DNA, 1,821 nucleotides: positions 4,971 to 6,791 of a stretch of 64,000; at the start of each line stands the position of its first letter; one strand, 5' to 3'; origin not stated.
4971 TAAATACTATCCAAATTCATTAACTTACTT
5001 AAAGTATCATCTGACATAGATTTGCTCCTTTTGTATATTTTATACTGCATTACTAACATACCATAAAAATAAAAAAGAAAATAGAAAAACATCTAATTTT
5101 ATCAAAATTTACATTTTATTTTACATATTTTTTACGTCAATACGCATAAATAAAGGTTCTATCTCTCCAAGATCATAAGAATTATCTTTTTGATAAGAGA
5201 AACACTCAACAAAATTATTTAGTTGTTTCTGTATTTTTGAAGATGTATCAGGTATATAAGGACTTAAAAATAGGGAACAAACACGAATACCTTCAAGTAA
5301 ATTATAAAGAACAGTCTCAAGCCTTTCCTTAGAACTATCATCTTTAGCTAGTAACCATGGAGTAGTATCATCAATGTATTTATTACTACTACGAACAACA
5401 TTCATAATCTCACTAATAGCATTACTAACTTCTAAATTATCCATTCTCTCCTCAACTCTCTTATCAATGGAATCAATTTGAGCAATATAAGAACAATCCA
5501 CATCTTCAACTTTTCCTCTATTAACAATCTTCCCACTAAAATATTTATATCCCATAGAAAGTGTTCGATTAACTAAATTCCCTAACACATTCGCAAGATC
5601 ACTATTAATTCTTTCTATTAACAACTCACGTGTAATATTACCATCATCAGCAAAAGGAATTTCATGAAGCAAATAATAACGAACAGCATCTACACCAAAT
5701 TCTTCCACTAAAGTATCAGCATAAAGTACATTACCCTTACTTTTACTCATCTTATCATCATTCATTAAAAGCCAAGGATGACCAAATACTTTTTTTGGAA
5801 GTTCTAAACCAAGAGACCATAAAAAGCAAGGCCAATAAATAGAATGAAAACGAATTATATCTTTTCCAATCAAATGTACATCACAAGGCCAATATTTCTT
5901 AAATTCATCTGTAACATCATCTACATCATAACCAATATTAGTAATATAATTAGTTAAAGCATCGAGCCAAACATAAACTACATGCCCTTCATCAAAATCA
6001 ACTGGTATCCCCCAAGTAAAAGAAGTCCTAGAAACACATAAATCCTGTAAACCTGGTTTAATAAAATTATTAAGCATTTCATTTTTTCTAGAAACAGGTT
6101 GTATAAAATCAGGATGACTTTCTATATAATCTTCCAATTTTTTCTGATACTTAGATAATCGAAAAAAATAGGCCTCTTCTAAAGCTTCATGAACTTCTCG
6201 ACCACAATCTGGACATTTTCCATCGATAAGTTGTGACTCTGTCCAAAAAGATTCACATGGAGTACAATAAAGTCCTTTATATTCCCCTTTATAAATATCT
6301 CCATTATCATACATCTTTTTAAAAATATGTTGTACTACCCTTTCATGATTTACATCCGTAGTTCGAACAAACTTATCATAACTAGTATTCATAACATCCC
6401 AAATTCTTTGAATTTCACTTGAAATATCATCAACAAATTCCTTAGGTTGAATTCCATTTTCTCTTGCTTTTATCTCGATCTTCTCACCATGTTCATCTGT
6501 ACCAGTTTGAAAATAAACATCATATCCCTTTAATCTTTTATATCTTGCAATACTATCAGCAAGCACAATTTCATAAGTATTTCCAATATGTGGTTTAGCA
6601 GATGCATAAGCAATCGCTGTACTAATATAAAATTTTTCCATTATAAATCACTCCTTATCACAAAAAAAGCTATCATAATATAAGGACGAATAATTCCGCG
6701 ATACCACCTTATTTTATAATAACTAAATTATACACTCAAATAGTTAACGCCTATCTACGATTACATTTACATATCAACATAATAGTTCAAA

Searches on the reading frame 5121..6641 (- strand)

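Call 35: search_protein_families(library=pfam, proteins=[window:5121-6641:-], max_evalue=0.00001)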
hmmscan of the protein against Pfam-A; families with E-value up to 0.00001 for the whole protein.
window:5121-6641:- (506 aa): 5 families
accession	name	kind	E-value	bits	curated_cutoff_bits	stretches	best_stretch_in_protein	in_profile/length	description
PF09334.17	tRNA-synt_1g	-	8.2e-117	390.7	20.1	2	155-361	181-391/391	tRNA synthetases class I (M)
PF00133.28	tRNA-synt_1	-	4e-30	105.3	22.7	2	2-214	23-243/414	tRNA synthetases class I (I, L, M and V)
PF01406.26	tRNA-synt_1e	-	1.6e-10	41.3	27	0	15-120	21-125/301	tRNA synthetases class I (C) catalytic domain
PF19303.5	Anticodon_3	-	2.5e-09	37.6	23.5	1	376-477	5-104/152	Anticodon binding domain of methionyl tRNA ligase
PF08264.19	Anticodon_1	-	5e-08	33.4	25.1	1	387-473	6-92/148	Anticodon-binding domain of tRNA ligase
